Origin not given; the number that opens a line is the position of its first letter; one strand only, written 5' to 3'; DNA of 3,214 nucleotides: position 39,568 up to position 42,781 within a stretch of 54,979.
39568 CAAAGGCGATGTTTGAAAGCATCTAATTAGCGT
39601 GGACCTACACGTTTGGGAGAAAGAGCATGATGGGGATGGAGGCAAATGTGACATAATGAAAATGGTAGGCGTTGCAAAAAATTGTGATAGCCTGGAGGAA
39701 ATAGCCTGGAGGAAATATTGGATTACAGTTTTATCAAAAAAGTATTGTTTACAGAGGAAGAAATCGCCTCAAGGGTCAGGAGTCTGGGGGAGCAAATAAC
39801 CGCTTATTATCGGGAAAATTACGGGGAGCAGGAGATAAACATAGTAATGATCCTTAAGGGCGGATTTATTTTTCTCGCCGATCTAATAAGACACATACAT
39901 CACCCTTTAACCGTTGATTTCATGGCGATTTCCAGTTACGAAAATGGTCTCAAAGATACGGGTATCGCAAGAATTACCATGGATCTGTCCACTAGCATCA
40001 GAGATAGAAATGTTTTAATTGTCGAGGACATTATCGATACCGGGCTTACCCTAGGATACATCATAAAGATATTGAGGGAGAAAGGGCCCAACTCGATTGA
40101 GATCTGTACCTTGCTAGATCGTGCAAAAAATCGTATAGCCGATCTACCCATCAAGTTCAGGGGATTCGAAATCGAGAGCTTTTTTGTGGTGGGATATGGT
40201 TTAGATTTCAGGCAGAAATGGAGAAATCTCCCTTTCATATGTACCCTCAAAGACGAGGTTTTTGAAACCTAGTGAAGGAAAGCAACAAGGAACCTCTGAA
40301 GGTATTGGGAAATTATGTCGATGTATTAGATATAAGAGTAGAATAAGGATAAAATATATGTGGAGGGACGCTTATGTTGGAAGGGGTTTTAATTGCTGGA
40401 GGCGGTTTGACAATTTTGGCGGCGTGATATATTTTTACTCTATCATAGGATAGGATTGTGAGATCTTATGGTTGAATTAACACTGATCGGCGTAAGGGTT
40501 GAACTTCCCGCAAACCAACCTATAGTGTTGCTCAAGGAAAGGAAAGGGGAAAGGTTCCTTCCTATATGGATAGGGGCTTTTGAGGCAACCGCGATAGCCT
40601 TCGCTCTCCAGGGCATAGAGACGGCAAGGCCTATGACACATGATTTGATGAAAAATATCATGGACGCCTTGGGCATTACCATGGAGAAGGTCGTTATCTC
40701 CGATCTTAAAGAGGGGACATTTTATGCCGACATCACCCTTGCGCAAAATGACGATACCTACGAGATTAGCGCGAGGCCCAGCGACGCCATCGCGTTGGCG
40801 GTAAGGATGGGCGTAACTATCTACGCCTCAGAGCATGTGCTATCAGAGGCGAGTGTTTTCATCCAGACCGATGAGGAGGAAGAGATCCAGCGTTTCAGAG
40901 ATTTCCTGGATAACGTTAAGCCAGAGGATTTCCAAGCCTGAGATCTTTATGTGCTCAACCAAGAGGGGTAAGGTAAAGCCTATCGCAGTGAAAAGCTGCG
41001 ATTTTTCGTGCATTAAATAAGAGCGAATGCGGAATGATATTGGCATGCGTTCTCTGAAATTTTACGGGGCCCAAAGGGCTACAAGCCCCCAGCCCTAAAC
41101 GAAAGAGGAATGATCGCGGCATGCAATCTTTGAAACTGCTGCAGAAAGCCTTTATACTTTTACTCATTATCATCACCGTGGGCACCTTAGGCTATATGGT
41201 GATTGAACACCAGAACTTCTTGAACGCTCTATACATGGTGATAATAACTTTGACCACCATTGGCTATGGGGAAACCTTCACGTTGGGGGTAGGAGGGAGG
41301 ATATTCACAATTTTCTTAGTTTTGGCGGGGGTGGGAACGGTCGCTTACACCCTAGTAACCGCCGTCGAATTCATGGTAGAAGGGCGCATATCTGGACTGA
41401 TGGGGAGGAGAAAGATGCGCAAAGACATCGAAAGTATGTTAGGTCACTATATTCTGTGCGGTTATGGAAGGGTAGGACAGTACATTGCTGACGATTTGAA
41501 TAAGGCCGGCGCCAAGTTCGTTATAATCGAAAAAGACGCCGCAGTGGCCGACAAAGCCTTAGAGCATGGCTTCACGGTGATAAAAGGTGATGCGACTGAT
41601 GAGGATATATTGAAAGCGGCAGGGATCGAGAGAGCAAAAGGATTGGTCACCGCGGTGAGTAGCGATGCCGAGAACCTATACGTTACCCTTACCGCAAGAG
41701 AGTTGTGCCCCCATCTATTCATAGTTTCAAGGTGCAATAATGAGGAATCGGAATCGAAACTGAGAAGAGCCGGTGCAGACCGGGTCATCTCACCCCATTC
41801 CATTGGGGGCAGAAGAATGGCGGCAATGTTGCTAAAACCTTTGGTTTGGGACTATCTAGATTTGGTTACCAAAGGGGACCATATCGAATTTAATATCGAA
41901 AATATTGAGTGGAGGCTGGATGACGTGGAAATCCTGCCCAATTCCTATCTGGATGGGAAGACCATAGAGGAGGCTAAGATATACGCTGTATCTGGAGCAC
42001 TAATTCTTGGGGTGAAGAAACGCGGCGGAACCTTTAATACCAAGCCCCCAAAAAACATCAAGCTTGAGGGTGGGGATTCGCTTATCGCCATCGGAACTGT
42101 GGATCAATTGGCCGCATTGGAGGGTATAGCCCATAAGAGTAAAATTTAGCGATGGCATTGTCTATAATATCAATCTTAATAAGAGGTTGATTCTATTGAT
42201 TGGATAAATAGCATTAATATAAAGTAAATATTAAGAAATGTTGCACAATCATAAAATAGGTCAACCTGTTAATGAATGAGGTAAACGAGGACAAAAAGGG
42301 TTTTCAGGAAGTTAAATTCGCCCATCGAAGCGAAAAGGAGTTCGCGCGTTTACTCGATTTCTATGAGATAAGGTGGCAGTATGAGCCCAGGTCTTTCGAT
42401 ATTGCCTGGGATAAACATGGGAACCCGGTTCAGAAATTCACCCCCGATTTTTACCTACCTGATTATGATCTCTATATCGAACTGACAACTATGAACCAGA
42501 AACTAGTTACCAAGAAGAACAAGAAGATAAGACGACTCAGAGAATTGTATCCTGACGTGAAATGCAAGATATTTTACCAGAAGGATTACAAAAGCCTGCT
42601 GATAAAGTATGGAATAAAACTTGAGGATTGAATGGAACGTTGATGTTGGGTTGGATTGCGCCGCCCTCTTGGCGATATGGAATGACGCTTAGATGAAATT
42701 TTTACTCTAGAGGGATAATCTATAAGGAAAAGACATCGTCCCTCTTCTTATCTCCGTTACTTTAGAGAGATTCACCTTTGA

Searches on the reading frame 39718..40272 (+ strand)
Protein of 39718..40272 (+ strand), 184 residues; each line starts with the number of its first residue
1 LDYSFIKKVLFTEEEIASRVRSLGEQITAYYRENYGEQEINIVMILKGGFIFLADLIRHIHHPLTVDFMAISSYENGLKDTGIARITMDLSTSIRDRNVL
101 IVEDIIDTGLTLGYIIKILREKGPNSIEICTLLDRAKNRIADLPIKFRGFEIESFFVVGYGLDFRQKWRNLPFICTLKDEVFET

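Call 47: search_protein_families(library=ncbifam, max_evalue=0.01, proteins=[window:39718-40272:+])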
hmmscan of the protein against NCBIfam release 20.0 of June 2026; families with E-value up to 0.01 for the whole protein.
window:39718-40272:+ (184 aa): 25 families
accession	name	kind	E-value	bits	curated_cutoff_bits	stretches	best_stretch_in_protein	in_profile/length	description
TIGR01203.1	HGPRTase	equivalog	4.1e-57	192.6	150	1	9-177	1-166/167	hypoxanthine phosphoribosyltransferase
NF006605.0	PRK09162.1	equivalog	9.4e-31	106.6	181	1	9-179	16-182/183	hypoxanthine-guanine phosphoribosyltransferase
NF003545.0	PRK05205.1-1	equivalog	1.6e-07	30.9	140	1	17-146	7-137/171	bifunctional pyr operon transcriptional regulator/uracil phosphoribosyltransferase PyrR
NF002620.0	PRK02277.1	subfamily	3.9e-07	29.9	115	1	18-146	67-192/201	orotate phosphoribosyltransferase-like protein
NF002095.0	PRK00934.1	equivalog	5e-07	29.2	296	1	88-131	199-240/287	ribose-phosphate diphosphokinase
TIGR01251.1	ribP_PPkin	subfamily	1.5e-06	27.4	113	1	88-132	202-246/309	ribose-phosphate diphosphokinase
TIGR01367.1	pyrE_Therm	equivalog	2.9e-06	27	150.25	1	97-142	106-151/187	orotate phosphoribosyltransferase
NF001097.0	PRK00129.1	equivalog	4.5e-06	26.5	114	1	33-133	65-161/209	uracil phosphoribosyltransferase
NF002635.0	PRK02304.1-4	subfamily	3.1e-05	23.6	146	1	79-142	98-163/188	adenine phosphoribosyltransferase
NF003548.0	PRK05205.1-4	equivalog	3.3e-05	23.8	218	1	65-146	62-138/173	bifunctional pyr operon transcriptional regulator/uracil phosphoribosyltransferase PyrR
NF002320.0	PRK01259.1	subfamily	3.8e-05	23.2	297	1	88-131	206-249/316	ribose-phosphate diphosphokinase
TIGR01091.1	upp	equivalog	4.4e-05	23.3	208.35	1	33-133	63-159/207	uracil phosphoribosyltransferase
NF045507.1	transregGfcR_Halo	equivalog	4.4e-05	23.1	300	1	84-145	142-203/215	transcriptional regulator GfcR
NF006613.0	PRK09177.1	equivalog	6.6e-05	22.5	138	1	14-118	15-108/159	xanthine phosphoribosyltransferase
NF040646.1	HPT_Archaea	equivalog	8.3e-05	22.2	200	1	80-139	98-157/184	hypoxanthine/guanine phosphoribosyltransferase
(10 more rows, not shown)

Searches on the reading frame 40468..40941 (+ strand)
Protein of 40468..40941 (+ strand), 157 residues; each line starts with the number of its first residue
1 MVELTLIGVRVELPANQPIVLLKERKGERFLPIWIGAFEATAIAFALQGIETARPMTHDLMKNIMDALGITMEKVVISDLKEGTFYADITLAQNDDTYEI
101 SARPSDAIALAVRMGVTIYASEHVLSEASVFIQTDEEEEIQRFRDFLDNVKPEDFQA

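Call 9: search_protein_families(library=pfam, proteins=[window:40468-40941:+], max_evalue=0.1)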
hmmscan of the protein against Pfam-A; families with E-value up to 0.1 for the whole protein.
window:40468-40941:+ (157 aa): 3 families
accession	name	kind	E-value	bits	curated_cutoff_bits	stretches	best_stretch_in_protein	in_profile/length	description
PF02577.19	BFN_dom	-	2e-44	150.4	27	1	20-132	1-111/112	Bifunctional nuclease domain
PF18017.8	SAM_4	-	0.027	15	23.6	1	52-82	37-67/84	SAM domain (Sterile alpha motif)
PF06819.16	Arc_PepC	-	0.097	13.3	23.4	0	71-100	24-53/110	Archaeal Peptidase A24 C-terminal Domain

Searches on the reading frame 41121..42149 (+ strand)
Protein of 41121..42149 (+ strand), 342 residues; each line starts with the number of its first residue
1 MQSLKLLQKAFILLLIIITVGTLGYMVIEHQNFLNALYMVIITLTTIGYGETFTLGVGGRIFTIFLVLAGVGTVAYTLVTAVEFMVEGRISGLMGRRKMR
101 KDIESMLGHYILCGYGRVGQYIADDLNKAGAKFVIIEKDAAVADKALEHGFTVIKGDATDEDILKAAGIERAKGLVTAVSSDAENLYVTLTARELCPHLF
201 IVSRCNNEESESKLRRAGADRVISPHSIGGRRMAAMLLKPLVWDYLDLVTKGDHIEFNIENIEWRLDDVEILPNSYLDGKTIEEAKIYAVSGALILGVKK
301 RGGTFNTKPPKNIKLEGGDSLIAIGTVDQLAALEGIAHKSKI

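Call 9: search_protein_families(library=pfam, proteins=[window:41121-42149:+], max_evalue=0.1)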
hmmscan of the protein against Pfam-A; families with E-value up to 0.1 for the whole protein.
window:41121-42149:+ (342 aa): 10 families
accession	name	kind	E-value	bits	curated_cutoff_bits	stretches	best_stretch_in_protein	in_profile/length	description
PF02254.24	TrkA_N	-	1e-37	129.4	23.8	1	110-225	1-116/116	TrkA-N domain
PF07885.22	Ion_trans_2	-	5.8e-15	55.4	22.5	1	12-86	1-78/79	Ion channel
PF02080.26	TrkA_C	-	1.6e-12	47.6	27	1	269-334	4-67/71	TrkA-C domain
PF00670.27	AdoHcyase_NAD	-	5.5e-05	23.8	27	1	110-157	26-73/162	S-adenosyl-L-homocysteine hydrolase, NAD binding domain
PF00520.37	Ion_trans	-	0.0014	18.3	25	1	10-78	133-226/241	Ion transport protein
PF03435.24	Sacchrp_dh_NADP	-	0.011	16.5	25.1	1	112-192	3-88/129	Saccharopine dehydrogenase NADP binding domain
PF06241.17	Castor_Poll_mid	-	0.017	15.6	26.7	1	267-334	30-97/104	Castor and Pollux, part of voltage-gated ion channel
PF05368.20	NmrA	-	0.045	13.8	27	1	114-175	10-73/298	NmrA-like family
PF13460.12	NAD_binding_10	-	0.057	13.7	27.2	1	116-183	4-72/184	NAD(P)H-binding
PF02558.23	ApbA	-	0.078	13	22.2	0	113-167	4-56/150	Ketopantoate reductase PanE/ApbA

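Call 11: find_encoding_contigs(protein=window:41121-42149:+, flank=10000, max_places=10)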
Protein window:41121-42149:+ (342 aa): no gene with exactly this product is on record in the collection.

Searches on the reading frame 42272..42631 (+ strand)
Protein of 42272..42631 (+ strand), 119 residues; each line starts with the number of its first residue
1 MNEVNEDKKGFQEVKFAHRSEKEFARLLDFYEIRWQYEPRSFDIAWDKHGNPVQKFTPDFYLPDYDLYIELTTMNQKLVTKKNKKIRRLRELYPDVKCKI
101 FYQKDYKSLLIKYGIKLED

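Call 9: search_protein_families(library=pfam, proteins=[window:42272-42631:+], max_evalue=0.1)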
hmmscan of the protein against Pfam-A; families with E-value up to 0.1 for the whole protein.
window:42272-42631:+ (119 aa): 1 family
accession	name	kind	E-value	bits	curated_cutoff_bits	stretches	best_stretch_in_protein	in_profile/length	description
PF00439.30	Bromodomain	-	0.01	16.2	21.7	1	54-98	18-63/84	Bromodomain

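Call 10: find_encoding_contigs(protein=window:42272-42631:+, flank=10000, max_places=10)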
Protein window:42272-42631:+ (119 aa): no gene with exactly this product is on record in the collection.

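Call 13: find_related_loci(query=window:42272-42631:+, collection=genome_contigs, flank=6000)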
Query window:42272-42631:+ (119 aa) in genome_contigs; peptide patterns used: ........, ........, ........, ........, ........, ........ (x = any residue, [..] = any of these).
515 stretches matched a pattern; 223 encode a relative of the query (tblastn E <= 1e-3); the best 80 are kept; 80 distinct loci.
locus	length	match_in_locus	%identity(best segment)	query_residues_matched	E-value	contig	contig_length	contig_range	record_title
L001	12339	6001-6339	79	7-116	4e-60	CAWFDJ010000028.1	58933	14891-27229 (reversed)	MAG: uncultured bacterium isolate MFD04716.bin.2.264 genome assembly, contig: contig_74202, whole genome shotgun sequenc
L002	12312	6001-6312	82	13-116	9e-59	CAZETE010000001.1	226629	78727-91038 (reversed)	MAG TPA_asm: uncultured Actinomycetota bacterium isolate binchicken_co74_111 genome assembly, contig: NODE_40_length_226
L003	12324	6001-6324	79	8-115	1e-56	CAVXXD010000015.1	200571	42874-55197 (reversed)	MAG: uncultured bacterium isolate MFD04716.bin.1.266 genome assembly, contig: contig_52805, whole genome shotgun sequenc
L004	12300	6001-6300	74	16-115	2e-52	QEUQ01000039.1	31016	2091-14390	MAG: Acidobacteria bacterium isolate ATN3 J3_scaffold_1656, whole genome shotgun sequence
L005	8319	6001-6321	65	12-118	3e-50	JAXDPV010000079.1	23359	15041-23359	MAG: Actinomycetota bacterium isolate BP_72 scaffold_4204129, whole genome shotgun sequence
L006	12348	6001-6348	66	1-115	1e-47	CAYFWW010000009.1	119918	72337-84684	MAG TPA_asm: uncultured Actinomycetota bacterium isolate ERP108616_co1_424 genome assembly, contig: k119_441299, whole g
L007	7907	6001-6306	70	12-113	7e-47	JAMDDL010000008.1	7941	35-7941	MAG: Actinomycetota bacterium isolate FK_Sedi_B_Bin.138 NODE_39637_length_7941_cov_63.1962, whole genome shotgun sequenc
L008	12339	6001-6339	61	2-115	3e-45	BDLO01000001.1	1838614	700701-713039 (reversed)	Coriobacteriaceae bacterium EMTCatB1 DNA, scaffold1, whole genome shotgun sequence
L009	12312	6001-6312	67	12-116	1e-44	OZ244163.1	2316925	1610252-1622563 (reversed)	MAG: Acidimicrobiia bacterium isolate 02410910-748f-45c8-bed7-79461f43977d genome assembly, chromosome: 1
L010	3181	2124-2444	63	2-113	3e-44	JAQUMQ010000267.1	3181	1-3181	MAG: Actinomycetota bacterium isolate STD1_158 NODE_150906_length_3181_cov_3.546169_Sandtown_D1, whole genome shotgun se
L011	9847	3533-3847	63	14-118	2e-43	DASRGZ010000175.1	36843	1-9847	MAG TPA_asm: Chthonomonadaceae bacterium isolate SMAG_U10071 k141_1278927, whole genome shotgun sequence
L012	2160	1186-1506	65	12-119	1e-43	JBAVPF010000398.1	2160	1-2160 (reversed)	MAG: Acidimicrobiia bacterium isolate MFD02586_ilm_asm_bin11 k127_145313, whole genome shotgun sequence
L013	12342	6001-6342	57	1-113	9e-43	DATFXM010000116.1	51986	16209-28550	MAG TPA_asm: Blastocatellia bacterium isolate SMAG_U9517 k141_12455270, whole genome shotgun sequence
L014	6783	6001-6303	66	13-113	8e-43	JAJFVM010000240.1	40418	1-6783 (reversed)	MAG: bacterium isolate bin.739 k141_4400627, whole genome shotgun sequence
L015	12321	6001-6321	62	12-119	2e-42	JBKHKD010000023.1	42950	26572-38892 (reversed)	MAG: Actinomycetota bacterium isolate D5M12_6 NODE_198_length_42950_cov_32.613615, whole genome shotgun sequence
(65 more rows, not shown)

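Call 21: find_related_loci(query=window:42272-42631:+, collection=metagenome_contigs, flank=5000)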
Query window:42272-42631:+ (119 aa) in metagenome_contigs; peptide patterns used: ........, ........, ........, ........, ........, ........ (x = any residue, [..] = any of these).
600 stretches matched a pattern (row limit reached: there are more); 239 encode a relative of the query (tblastn E <= 1e-3); the best 80 are kept; 80 distinct loci.
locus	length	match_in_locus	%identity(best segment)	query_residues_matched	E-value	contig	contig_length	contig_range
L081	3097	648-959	82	13-116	4e-59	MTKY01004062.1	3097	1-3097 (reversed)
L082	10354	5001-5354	74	4-118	7e-59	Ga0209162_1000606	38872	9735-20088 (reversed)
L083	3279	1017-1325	75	14-116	3e-54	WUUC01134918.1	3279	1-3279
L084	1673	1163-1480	69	14-119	5e-49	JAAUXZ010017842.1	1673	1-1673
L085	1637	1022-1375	58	2-119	4e-47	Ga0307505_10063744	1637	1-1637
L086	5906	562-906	59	4-119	6e-45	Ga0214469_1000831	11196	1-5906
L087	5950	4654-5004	58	2-119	1e-44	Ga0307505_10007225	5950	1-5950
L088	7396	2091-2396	64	16-117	1e-43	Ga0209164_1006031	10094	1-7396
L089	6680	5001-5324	60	8-115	8e-44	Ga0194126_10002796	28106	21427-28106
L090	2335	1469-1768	65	14-113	1e-43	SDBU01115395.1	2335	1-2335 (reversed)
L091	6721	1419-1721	64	14-114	5e-43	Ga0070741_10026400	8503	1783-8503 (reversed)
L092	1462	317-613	58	16-114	4e-43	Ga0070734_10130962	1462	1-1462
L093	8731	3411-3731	56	12-118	3e-42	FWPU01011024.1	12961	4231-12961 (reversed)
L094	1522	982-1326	59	4-119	3e-43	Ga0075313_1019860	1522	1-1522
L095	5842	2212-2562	56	2-119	4e-42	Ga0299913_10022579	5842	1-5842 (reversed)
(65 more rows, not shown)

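Call 29: find_homologous_proteins(query=window:42272-42631:+, max_evalue=1e-30)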
Query window:42272-42631:+ (119 aa): 4723 proteins with E <= 1e-30 among 5266 candidates; the best 120 are listed.
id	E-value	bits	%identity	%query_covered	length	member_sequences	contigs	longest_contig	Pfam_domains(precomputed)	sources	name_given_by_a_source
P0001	4.2e-61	222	88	92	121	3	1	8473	-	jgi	jgi:hypothetical protein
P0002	1.7e-56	208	75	99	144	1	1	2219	-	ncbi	-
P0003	2.2e-56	207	84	87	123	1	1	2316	-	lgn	-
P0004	1.3e-55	205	81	91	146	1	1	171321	-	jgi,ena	jgi:hypothetical protein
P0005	1.8e-55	204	79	91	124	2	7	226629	-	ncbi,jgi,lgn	-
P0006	3.2e-55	204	78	92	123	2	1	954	-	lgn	-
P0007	6.3e-55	203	74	99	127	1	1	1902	-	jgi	jgi:bifunctional protein TilS/HprT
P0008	9.0e-55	202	77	92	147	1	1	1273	-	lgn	-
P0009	1.2e-54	202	78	97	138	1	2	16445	-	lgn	-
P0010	1.3e-54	202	79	92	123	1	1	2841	-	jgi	jgi:hypothetical protein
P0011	5.1e-54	200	76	95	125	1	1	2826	-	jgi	jgi:hypoxanthine phosphoribosyltransferase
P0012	6.7e-54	199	75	96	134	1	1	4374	-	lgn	-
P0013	7.9e-54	199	76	96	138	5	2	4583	-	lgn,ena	-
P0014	8.4e-54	199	80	88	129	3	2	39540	-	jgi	-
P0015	1.2e-53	198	79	91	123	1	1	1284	-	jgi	jgi:hypothetical protein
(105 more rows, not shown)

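Call 30: find_encoding_contigs(protein=P0001, flank=6000, max_places=6)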
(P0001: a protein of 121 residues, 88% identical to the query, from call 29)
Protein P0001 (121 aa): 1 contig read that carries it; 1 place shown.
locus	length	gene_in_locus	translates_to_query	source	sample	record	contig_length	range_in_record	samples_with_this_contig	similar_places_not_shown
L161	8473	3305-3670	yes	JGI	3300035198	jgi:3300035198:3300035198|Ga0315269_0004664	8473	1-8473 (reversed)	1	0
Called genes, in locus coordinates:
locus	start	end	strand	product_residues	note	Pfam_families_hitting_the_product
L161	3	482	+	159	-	?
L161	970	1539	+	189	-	PF00156:Pribosyltran, PF14681:UPRTase (weak)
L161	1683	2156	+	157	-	PF02577:BFN_dom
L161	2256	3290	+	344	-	PF07885:Ion_trans_2, PF02254:TrkA_N, PF02080:TrkA_C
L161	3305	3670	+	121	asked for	-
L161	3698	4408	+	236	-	PF02683:DsbD_TM, PF13386:DsbD_2 (weak)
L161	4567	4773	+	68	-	PF08984:DUF1858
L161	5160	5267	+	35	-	-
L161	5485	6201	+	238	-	PF11209:LmeA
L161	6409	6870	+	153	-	PF22811:Zn_ribbon_NrdR, PF03477:ATP-cone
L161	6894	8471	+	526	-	?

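Call 31: find_encoding_contigs(protein=P0003, flank=6000, max_places=4)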
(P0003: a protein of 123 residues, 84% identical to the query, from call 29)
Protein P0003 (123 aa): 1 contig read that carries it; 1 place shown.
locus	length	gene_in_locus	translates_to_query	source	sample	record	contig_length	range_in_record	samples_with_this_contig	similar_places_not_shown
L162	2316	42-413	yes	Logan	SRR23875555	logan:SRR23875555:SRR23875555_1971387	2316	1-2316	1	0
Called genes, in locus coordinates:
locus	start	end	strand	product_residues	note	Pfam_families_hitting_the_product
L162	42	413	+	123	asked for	-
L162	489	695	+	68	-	PF08984:DUF1858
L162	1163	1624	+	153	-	PF22811:Zn_ribbon_NrdR, PF03477:ATP-cone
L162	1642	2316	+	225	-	?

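Call 38: find_encoding_contigs(protein=P0004, flank=4000, max_places=3)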
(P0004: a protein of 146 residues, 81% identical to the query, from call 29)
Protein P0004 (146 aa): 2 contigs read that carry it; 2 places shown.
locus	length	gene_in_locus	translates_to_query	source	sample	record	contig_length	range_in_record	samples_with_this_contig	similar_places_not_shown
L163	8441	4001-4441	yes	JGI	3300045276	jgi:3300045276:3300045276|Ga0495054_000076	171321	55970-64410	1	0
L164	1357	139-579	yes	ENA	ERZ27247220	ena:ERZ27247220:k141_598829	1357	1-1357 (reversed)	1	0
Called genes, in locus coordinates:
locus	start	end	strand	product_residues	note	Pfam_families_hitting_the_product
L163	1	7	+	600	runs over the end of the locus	PF05239:PRC (faint), PF03448:MgtE_N, PF00571:CBS, PF01769:MgtE (weak)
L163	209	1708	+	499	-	PF00768:Peptidase_S11, PF02113:Peptidase_S13 (faint), PF13354:Beta-lactamase2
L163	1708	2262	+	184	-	PF00156:Pribosyltran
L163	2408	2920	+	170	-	PF02577:BFN_dom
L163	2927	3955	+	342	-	PF07885:Ion_trans_2, PF02254:TrkA_N, PF02080:TrkA_C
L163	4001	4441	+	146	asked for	-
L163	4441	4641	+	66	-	PF08984:DUF1858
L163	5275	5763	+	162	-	PF22811:Zn_ribbon_NrdR, PF03477:ATP-cone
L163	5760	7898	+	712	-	PF13597:NRDD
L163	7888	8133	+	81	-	PF13192:Thioredoxin_3 (weak)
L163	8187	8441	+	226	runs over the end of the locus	PF13353:Fer4_12 (weak), PF04055:Radical_SAM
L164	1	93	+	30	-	?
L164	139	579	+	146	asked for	-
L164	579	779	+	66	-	PF08984:DUF1858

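Call 39: find_encoding_contigs(protein=P0014, flank=4000, max_places=3)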
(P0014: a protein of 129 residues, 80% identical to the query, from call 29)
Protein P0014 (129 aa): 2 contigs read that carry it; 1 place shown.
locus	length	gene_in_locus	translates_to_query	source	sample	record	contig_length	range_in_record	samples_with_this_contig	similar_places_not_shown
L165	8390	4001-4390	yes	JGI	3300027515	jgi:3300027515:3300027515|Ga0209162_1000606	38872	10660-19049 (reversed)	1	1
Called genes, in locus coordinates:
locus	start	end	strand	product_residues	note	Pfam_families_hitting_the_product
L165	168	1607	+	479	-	PF00768:Peptidase_S11, PF13354:Beta-lactamase2 (weak)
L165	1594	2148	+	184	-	PF00156:Pribosyltran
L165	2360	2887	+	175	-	PF02577:BFN_dom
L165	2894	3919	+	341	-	PF07885:Ion_trans_2, PF02254:TrkA_N, PF02080:TrkA_C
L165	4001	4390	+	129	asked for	-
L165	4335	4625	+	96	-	PF08984:DUF1858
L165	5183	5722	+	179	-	PF22811:Zn_ribbon_NrdR, PF03477:ATP-cone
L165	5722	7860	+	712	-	PF13597:NRDD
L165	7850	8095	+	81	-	-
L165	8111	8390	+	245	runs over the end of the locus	PF13353:Fer4_12 (weak), PF04055:Radical_SAM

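Call 40: find_encoding_contigs(protein=P0010, flank=4000, max_places=3)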
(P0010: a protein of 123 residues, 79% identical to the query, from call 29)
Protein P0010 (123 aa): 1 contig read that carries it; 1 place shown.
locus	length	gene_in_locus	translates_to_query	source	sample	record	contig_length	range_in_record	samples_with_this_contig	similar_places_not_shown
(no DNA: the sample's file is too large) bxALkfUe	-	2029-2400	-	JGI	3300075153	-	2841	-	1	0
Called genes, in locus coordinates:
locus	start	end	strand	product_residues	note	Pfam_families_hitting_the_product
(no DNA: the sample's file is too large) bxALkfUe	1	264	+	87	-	?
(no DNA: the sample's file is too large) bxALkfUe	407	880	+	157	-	PF02577:BFN_dom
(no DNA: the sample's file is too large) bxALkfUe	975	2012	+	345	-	PF00520:Ion_trans (weak), PF07885:Ion_trans_2, PF02254:TrkA_N, PF02080:TrkA_C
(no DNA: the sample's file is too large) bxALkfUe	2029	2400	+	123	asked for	-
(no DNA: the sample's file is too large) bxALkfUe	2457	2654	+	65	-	PF08984:DUF1858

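Call 47: search_protein_families(library=ncbifam, max_evalue=0.01, proteins=[window:42272-42631:+])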
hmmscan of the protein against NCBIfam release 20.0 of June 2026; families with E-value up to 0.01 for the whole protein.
window:42272-42631:+ (119 aa): 0 families
